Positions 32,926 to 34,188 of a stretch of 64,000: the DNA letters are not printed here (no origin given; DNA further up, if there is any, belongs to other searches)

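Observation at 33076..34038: Enolase-superfamily L-Ala-D/L-Glu epimerase translationally coupled to mraY in the slot where murD normally sits; dcw cluster truncated at both ends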

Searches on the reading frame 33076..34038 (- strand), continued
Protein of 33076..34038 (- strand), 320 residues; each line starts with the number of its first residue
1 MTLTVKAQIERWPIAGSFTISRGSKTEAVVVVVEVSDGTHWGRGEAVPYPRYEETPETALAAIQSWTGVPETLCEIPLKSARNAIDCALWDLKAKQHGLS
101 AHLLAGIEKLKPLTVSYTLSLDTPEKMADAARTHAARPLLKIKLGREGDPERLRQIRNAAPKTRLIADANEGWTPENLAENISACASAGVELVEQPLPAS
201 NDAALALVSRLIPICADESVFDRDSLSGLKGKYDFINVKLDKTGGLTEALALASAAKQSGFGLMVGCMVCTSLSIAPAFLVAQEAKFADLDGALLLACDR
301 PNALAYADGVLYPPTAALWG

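Call 47: find_encoding_contigs(protein=P0156, flank=6000, max_places=2)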
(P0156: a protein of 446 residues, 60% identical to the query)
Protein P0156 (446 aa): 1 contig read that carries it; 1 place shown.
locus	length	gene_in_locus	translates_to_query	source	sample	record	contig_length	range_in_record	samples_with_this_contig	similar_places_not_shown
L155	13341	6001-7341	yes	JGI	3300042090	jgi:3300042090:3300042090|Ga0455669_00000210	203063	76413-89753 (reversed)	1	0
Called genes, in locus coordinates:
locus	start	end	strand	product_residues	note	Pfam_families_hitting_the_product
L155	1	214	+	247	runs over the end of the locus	PF03009:GDPD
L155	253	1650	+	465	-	PF03060:NMO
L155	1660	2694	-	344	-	PF00291:PALP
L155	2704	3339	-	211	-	-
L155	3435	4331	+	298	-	PF00126:HTH_1, PF03466:LysR_substrate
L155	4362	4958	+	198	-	PF00081:Sod_Fe_N, PF02777:Sod_Fe_C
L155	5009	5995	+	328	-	PF02746:MR_MLE_N, PF13378:MR_MLE_C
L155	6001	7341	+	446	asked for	PF26299:MurL_N, PF26298:MurL_epimerase_C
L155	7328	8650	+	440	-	PF21799:MurD-like_N, PF08245:Mur_ligase_M, PF02875:Mur_ligase_C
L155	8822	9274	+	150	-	PF12802:MarR_2, PF22381:Staph_reg_Sar_Rot (faint), PF01047:MarR (faint), PF13463:HTH_27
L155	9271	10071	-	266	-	PF00459:Inositol_P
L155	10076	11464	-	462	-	PF02321:OEP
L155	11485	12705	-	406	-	PF25917:BSH_RND, PF25876:HH_MFP_RND, PF25954:Beta-barrel_RND_2, PF25989:YknX_C (weak)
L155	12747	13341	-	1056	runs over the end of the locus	PF00873:ACR_tran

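Call 48: find_encoding_contigs(protein=P0137, flank=6000, max_places=10)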
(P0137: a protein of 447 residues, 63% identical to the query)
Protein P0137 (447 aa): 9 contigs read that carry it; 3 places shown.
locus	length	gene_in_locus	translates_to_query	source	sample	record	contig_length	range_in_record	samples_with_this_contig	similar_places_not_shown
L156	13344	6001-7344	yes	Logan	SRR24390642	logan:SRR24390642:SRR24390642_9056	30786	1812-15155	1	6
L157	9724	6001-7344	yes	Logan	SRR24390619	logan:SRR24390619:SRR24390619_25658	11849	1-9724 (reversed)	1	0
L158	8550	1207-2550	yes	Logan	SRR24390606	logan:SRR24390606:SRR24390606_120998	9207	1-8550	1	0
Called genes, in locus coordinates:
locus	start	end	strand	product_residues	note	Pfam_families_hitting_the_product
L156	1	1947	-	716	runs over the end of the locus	PF07719:TPR_2 (faint), PF07721:TPR_4 (faint), PF12895:ANAPC3 (faint), PF13176:TPR_7 (faint), PF13424:TPR_12 (weak), PF00515:TPR_1 (weak), PF13431:TPR_17 (weak), PF13844:Glyco_transf_41, +7 more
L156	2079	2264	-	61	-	-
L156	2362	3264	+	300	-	PF00126:HTH_1, PF03466:LysR_substrate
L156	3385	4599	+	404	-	PF00155:Aminotran_1_2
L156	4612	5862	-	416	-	PF01266:DAO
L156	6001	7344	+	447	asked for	PF26299:MurL_N, PF26298:MurL_epimerase_C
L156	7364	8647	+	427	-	PF08245:Mur_ligase_M, PF02875:Mur_ligase_C (weak)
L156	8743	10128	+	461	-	PF02878:PGM_PMM_I, PF02879:PGM_PMM_II, PF02880:PGM_PMM_III, PF00408:PGM_PMM_IV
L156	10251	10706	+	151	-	PF12802:MarR_2, PF22381:Staph_reg_Sar_Rot (weak), PF01047:MarR (faint), PF13463:HTH_27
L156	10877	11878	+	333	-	-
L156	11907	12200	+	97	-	-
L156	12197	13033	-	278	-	PF20772:TACO1_YebC_N, PF01709:Transcrip_reg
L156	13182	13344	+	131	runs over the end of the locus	-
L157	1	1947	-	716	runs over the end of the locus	PF07719:TPR_2 (faint), PF07721:TPR_4 (faint), PF12895:ANAPC3 (faint), PF13176:TPR_7 (faint), PF13424:TPR_12 (weak), PF00515:TPR_1 (weak), PF13431:TPR_17 (weak), PF13844:Glyco_transf_41, +7 more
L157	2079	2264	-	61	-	-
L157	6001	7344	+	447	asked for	PF26299:MurL_N, PF26298:MurL_epimerase_C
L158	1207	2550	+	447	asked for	PF26299:MurL_N, PF26298:MurL_epimerase_C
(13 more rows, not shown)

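Call 50: search_solved_structures(query=L065:12365-13663:+, show_alignments=3, max_evalue=1e-20)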
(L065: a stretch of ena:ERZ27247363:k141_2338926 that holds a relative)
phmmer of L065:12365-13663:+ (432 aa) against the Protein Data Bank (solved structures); distinct sequences matched with E-value up to 1e-20: 11.
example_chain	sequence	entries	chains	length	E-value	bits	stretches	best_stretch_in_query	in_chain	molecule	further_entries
3lk7_A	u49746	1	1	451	8.4e-45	156.8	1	6-427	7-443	UDP-N-acetylmuramoylalanine--D-glutamate ligase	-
8v8y_A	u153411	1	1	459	4.5e-44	154.4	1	4-430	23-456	UDP-N-acetylmuramoylalanine--D-glutamate ligase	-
8v8w_A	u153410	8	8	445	5.2e-44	154.2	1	4-430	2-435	UDP-N-acetylmuramoylalanine--D-glutamate ligase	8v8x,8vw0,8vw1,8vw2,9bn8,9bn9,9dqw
2jff_A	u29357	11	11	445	5.2e-44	154.2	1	4-430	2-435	UDP-N-ACETYLMURAMOYLALANINE--D-GLUTAMATE LIGASE | UDP-N-ACETYLMURAMOYL-ALANINE-D-GLUTAMATE LIGASE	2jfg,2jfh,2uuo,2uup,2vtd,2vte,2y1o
1e0d_A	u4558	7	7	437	7e-44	153.8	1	4-430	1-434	UDP-N-ACETYLMURAMOYLALANINE--D-GLUTAMATE LIGASE | UDP-N-ACETYLMURAMOYL-L-ALANINE:D-GLUTAMATE LIGASE | UDP-N-ACETYLMURAMOYL-L-ALANINE/:D-GLUTAMATE LIGASE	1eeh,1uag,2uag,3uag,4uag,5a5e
5a5f_A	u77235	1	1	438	7e-44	153.8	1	4-430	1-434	UDP-N-ACETYLMURAMOYLALANINE--D-GLUTAMATE LIGASE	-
2wjp_A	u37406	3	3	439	7.1e-44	153.8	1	4-430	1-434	UDP-N-ACETYLMURAMOYLALANINE--D-GLUTAMATE LIGASE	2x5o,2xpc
7sy9_A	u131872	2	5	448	2.3e-39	138.9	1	12-430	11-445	UDP-N-acetylmuramoylalanine--D-glutamate ligase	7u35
8dp2_A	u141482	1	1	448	2.3e-39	138.9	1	12-430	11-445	UDP-N-acetylmuramoylalanine--D-glutamate ligase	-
7sir_A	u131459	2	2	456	7.4e-34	120.8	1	12-430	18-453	UDP-N-acetylmuramoylalanine--D-glutamate ligase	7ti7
4buc_A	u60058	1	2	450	3.9e-30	108.5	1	15-429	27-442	UDP-N-ACETYLMURAMOYLALANINE--D-GLUTAMATE LIGASE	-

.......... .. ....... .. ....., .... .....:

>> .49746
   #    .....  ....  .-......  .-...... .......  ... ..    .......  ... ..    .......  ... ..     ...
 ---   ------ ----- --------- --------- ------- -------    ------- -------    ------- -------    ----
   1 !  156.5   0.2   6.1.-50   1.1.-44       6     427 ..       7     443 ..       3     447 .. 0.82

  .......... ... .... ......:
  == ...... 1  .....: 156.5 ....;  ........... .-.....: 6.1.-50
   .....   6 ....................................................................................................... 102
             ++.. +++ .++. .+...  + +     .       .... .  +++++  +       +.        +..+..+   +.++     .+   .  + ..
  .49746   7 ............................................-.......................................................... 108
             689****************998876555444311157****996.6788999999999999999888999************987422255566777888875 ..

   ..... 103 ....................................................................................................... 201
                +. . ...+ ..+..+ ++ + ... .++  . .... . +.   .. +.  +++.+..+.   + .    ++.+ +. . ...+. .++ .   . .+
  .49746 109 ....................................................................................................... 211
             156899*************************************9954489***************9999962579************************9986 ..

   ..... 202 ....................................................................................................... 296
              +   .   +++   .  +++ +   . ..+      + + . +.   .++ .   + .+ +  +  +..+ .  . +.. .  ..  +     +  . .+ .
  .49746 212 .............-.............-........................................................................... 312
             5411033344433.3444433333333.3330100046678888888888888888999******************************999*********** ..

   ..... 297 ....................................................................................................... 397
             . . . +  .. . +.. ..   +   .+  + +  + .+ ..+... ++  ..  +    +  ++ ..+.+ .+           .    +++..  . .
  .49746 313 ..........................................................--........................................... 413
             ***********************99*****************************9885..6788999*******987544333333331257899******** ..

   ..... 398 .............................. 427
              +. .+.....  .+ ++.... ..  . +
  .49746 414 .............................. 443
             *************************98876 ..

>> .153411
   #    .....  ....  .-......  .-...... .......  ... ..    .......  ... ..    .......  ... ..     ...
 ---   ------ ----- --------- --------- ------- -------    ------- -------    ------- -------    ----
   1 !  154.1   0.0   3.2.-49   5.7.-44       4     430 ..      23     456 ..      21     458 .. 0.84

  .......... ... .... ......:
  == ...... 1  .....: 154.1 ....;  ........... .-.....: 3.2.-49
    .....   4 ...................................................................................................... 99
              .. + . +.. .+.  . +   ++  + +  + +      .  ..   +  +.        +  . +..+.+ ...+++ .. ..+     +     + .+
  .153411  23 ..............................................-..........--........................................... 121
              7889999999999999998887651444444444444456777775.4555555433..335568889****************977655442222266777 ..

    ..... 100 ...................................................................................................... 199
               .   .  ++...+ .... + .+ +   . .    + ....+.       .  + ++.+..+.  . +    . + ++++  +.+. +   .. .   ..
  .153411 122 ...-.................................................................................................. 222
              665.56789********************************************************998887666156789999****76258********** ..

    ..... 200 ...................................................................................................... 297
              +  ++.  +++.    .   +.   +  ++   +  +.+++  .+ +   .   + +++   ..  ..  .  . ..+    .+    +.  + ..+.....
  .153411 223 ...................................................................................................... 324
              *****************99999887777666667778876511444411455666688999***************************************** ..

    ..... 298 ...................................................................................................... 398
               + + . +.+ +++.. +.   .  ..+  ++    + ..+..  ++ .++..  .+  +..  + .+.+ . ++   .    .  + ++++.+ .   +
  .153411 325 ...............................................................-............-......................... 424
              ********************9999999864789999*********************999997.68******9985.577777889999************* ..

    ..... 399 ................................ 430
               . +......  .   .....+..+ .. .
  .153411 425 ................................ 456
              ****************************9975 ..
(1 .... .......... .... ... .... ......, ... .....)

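Call 56: search_protein_families(library=ncbifam, proteins=[L156:4612-5862:-, L156:3385-4599:+, L155:5009-5995:+, L070:1621-2610:+, L072:9232-9837:-, L007:8952-9977:+, L007:10001-10960:+, L013:10001-10981:+], max_evalue=1e-10)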
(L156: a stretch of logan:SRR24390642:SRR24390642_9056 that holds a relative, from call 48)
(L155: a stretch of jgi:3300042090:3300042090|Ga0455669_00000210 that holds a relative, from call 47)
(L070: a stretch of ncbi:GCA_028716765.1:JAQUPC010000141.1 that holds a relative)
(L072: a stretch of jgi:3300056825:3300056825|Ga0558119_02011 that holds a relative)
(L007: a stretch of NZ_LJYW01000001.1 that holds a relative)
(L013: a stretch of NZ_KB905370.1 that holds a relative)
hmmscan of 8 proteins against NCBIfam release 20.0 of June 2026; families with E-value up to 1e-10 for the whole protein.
L156:4612-5862:- (416 aa): 7 families
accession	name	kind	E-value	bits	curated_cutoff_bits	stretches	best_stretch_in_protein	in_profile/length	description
NF001933.0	PRK00711.1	subfamily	3.4e-54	184.5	383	1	7-413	3-415/429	D-amino acid dehydrogenase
TIGR02352.1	thiamin_ThiO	equivalog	3.2e-29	102.1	250.8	1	123-399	74-349/351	glycine oxidase ThiO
NF009074.0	PRK12409.1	equivalog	1.2e-22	80.6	494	1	7-398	4-404/410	D-amino acid dehydrogenase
TIGR03197.1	MnmC_Cterm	equivalog_domain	7.6e-16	58.2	174.2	0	217-399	164-374/400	FAD-dependent 5-carboxymethylaminomethyl-2-thiouridine(34) oxidoreductase MnmC1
NF040813.1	pro_dh_Thprot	equivalog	3.5e-15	56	600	0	235-401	201-352/362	D-proline dehydrogenase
NF002480.1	PRK01747.1-1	equivalog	5.6e-15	54.8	540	0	199-399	394-619/645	bifunctional tRNA (5-methylaminomethyl-2-thiouridine)(34)-methyltransferase MnmC2/FAD-dependent 5-carboxymethylaminomethyl-2-thiouridine(34)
NF008425.0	PRK11259.1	equivalog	3.6e-12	45.9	257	0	112-283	64-230/377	N-methyl-L-tryptophan oxidase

L156:3385-4599:+ (404 aa): 61 families (the best 25 are shown)
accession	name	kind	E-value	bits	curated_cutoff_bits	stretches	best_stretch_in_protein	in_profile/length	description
NF006033.0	PRK08175.1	equivalog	2.7e-236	784.1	647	1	9-403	8-402/407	alanine transaminase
NF006604.0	PRK09148.1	equivalog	2.6e-174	580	648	1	9-397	3-391/406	LL-diaminopimelate aminotransferase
NF006387.0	PRK08636.1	equivalog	4.6e-172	572.6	675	1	10-396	6-399/403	LL-diaminopimelate aminotransferase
NF006756.0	PRK09276.1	subfamily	3.5e-135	450.9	507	1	12-393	6-384/387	LL-diaminopimelate aminotransferase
TIGR03540.1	DapC_direct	equivalog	3.2e-131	437.8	593.25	1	12-393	4-382/383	LL-diaminopimelate aminotransferase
NF004611.0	PRK05942.1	equivalog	9e-128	426.6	628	1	12-393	10-388/394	aspartate aminotransferase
NF005613.0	PRK07366.1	equivalog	8.8e-115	383.8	486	1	13-395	6-388/391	LL-diaminopimelate aminotransferase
NF005815.0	PRK07681.1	equivalog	2.1e-113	379.3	545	1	13-393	8-384/399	LL-diaminopimelate aminotransferase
NF005977.0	PRK08068.1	subfamily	2e-110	369.7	494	1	14-393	9-385/391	transaminase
NF041364.1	GntC_guanitoxin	equivalog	1.2e-79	267.8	415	1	41-392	2-354/356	guanitoxin biosynthesis PLP-dependent (S)-gamma-hydroxy-L-arginine cyclodehydratase GntC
NF004937.0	PRK06290.1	equivalog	3.3e-77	259.9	585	1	36-377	43-386/410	LL-diaminopimelate aminotransferase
TIGR03537.1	DapC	equivalog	2.4e-65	220.8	453.6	1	39-390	2-346/350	succinyldiaminopimelate transaminase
NF005588.0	PRK07309.1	equivalog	1e-64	218.9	576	1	38-396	31-387/391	pyridoxal phosphate-dependent aminotransferase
NF005855.0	PRK07777.1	equivalog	2.2e-60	205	553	1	13-395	6-388/391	pyridoxal phosphate-dependent aminotransferase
NF004770.0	PRK06108.1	subfamily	9.3e-60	202.5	422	1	34-397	33-394/396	pyridoxal phosphate-dependent aminotransferase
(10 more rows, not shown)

L155:5009-5995:+ (328 aa): 8 families
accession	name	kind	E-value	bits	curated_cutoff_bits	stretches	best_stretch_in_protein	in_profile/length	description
NF042940.1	racemase_DgcA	equivalog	7.5e-143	475.6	400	1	7-328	2-323/323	N-acetyl-D-Glu racemase DgcA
NF011708.0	PRK15129.1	equivalog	1.9e-98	329.5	343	1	7-315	5-315/321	L-Ala-D/L-Glu epimerase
NF041118.1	A_G_epim_Thtga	equivalog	1e-27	97.2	500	1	10-311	10-330/341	L-Ala-D/L-Glu epimerase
NF043002.1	HProlDhtase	equivalog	1.1e-21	77.1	500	1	89-272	101-290/366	cis-3-hydroxy-L-proline dehydratase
TIGR01928.1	menC_lowGC_arch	equivalog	3.2e-21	75.7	200.65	1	14-293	6-300/325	o-succinylbenzoate synthase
TIGR02534.1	mucon_cyclo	subfamily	4.6e-20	72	334.95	1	88-284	98-305/368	muconate/chloromuconate family cycloisomerase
TIGR01927.1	menC_gam_Gplu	equivalog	3.4e-16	59.4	130.55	1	17-294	9-283/307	o-succinylbenzoate synthase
NF002782.0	PRK02901.1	equivalog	5.8e-13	48.5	288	1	148-291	106-256/328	o-succinylbenzoate synthase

L070:1621-2610:+ (329 aa): 9 families
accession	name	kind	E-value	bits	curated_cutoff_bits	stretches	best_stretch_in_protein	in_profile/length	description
NF042940.1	racemase_DgcA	equivalog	1.9e-142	474.3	400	1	6-329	1-323/323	N-acetyl-D-Glu racemase DgcA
NF011708.0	PRK15129.1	equivalog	6.2e-103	344.2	343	1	5-321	3-320/321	L-Ala-D/L-Glu epimerase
NF041118.1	A_G_epim_Thtga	equivalog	4.1e-26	91.9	500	1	6-308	6-326/341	L-Ala-D/L-Glu epimerase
TIGR02534.1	mucon_cyclo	subfamily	1.4e-21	77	334.95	1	86-321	96-346/368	muconate/chloromuconate family cycloisomerase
TIGR01928.1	menC_lowGC_arch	equivalog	7.3e-21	74.5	200.65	1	79-294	81-300/325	o-succinylbenzoate synthase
NF043002.1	HProlDhtase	equivalog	1.4e-19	70.2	500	1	80-266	87-283/366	cis-3-hydroxy-L-proline dehydratase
TIGR01927.1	menC_gam_Gplu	equivalog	1.4e-18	67.3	130.55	1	14-295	6-283/307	o-succinylbenzoate synthase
NF002782.0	PRK02901.1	equivalog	2.1e-16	59.8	288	1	125-293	83-257/328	o-succinylbenzoate synthase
NF047820.1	TalGalacDh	equivalog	6.7e-12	45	500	1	89-273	107-302/371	L-talarate/galactarate dehydratase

L072:9232-9837:- (201 aa): 0 families

L007:8952-9977:+ (341 aa): 1 family
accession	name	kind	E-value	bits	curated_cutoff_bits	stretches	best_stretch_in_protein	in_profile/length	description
NF041892.1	DgcN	equivalog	1.2e-159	530.5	480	1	11-335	1-326/326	N-acetyltransferase DgcN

L007:10001-10960:+ (320 aa): 9 families
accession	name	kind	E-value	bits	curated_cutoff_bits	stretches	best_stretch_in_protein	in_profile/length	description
NF042940.1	racemase_DgcA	equivalog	8.1e-142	472.2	400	1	2-320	6-323/323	N-acetyl-D-Glu racemase DgcA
NF011708.0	PRK15129.1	equivalog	6.4e-88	294.8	343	1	2-309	9-317/321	L-Ala-D/L-Glu epimerase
TIGR02534.1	mucon_cyclo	subfamily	1.9e-23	83.1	334.95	1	19-299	27-332/368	muconate/chloromuconate family cycloisomerase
NF041118.1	A_G_epim_Thtga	equivalog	2.3e-23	82.9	500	1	7-302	16-329/341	L-Ala-D/L-Glu epimerase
NF043002.1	HProlDhtase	equivalog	1.8e-17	63.2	500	1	23-272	35-298/366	cis-3-hydroxy-L-proline dehydratase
TIGR01928.1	menC_lowGC_arch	equivalog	3.7e-15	55.8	200.65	1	31-284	33-299/325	o-succinylbenzoate synthase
TIGR01927.1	menC_gam_Gplu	equivalog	1.1e-14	54.4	130.55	1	25-283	26-280/307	o-succinylbenzoate synthase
NF002782.0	PRK02901.1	equivalog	6e-14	51.8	288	1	127-283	93-256/328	o-succinylbenzoate synthase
NF047820.1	TalGalacDh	equivalog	3.3e-11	42.7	500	1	81-264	107-302/371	L-talarate/galactarate dehydratase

L013:10001-10981:+ (327 aa): 10 families
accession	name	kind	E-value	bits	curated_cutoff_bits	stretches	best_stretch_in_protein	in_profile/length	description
NF042940.1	racemase_DgcA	equivalog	4.2e-146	486.2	400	1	7-327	3-323/323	N-acetyl-D-Glu racemase DgcA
NF011708.0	PRK15129.1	equivalog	5.4e-95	318.1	343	1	10-315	9-316/321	L-Ala-D/L-Glu epimerase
NF041118.1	A_G_epim_Thtga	equivalog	2.6e-25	89.3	500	1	12-309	13-329/341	L-Ala-D/L-Glu epimerase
TIGR02534.1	mucon_cyclo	subfamily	3.2e-23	82.4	334.95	1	24-321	25-349/368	muconate/chloromuconate family cycloisomerase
TIGR01927.1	menC_gam_Gplu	equivalog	1.5e-19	70.5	130.55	1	29-290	22-280/307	o-succinylbenzoate synthase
NF043002.1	HProlDhtase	equivalog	2.4e-19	69.5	500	1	88-269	101-288/366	cis-3-hydroxy-L-proline dehydratase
TIGR01928.1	menC_lowGC_arch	equivalog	8.7e-19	67.7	200.65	1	84-289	86-297/325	o-succinylbenzoate synthase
NF002782.0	PRK02901.1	equivalog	7.9e-14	51.4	288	1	123-285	82-251/328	o-succinylbenzoate synthase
NF003473.0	PRK05105.1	equivalog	1.4e-12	47.2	236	1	125-283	117-281/331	o-succinylbenzoate synthase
NF047820.1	TalGalacDh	equivalog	6.2e-12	45.1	500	1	90-270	109-301/371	L-talarate/galactarate dehydratase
